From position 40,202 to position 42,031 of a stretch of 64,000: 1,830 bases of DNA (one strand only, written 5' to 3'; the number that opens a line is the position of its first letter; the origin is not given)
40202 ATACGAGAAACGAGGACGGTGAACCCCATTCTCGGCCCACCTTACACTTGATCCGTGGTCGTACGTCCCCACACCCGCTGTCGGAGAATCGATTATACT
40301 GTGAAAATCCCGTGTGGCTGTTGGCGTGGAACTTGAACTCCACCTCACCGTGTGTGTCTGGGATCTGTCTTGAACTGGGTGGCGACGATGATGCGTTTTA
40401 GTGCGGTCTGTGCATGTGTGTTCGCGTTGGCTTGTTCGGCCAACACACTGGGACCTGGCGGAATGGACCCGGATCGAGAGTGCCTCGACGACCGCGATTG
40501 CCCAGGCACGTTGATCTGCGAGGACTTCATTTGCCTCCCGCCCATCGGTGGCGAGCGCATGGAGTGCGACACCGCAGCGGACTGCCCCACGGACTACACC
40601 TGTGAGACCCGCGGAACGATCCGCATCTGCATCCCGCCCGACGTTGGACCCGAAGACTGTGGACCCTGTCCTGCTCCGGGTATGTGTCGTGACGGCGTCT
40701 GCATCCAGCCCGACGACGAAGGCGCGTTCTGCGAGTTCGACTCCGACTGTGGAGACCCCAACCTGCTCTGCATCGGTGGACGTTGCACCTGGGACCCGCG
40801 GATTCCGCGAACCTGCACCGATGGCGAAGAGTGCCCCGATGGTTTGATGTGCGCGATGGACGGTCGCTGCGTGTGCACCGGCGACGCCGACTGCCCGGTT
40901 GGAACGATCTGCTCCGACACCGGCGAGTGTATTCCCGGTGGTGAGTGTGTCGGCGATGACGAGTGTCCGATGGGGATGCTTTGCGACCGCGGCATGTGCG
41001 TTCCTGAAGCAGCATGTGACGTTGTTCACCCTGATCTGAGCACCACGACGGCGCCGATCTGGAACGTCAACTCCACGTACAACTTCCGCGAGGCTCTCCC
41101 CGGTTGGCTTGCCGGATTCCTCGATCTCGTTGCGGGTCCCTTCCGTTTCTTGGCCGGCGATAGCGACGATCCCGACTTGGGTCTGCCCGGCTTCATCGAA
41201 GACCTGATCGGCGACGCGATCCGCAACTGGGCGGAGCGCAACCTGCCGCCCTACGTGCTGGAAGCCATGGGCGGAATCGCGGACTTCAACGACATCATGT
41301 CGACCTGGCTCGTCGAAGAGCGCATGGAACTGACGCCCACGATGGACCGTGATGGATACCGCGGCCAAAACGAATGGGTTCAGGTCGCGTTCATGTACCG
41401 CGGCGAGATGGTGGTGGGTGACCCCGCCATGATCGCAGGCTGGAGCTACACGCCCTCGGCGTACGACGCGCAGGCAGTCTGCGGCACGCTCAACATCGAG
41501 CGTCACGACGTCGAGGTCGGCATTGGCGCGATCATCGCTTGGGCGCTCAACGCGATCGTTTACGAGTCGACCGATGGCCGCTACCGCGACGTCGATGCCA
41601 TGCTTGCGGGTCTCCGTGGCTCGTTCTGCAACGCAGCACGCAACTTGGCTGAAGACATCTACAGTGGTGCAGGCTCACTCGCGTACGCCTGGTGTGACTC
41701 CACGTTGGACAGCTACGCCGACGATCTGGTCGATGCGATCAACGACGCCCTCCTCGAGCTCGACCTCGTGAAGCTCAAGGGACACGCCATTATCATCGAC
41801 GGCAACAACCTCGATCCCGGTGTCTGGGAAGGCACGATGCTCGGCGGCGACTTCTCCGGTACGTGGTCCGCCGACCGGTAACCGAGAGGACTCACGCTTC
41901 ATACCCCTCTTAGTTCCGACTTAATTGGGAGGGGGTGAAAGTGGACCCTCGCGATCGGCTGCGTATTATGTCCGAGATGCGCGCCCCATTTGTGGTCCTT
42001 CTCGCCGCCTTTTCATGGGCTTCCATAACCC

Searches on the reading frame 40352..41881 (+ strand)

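Call 78: search_protein_families(library=pfam, proteins=[window:40352-41881:+], max_evalue=0.00001)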
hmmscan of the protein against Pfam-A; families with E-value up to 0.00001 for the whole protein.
window:40352-41881:+ (509 aa): 1 family
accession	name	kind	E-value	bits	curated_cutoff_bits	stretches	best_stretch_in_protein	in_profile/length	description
PF23416.1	DUF7107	-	1.4e-10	41.8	24.6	0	175-217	2-47/48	Domain of unknown function (DUF7107)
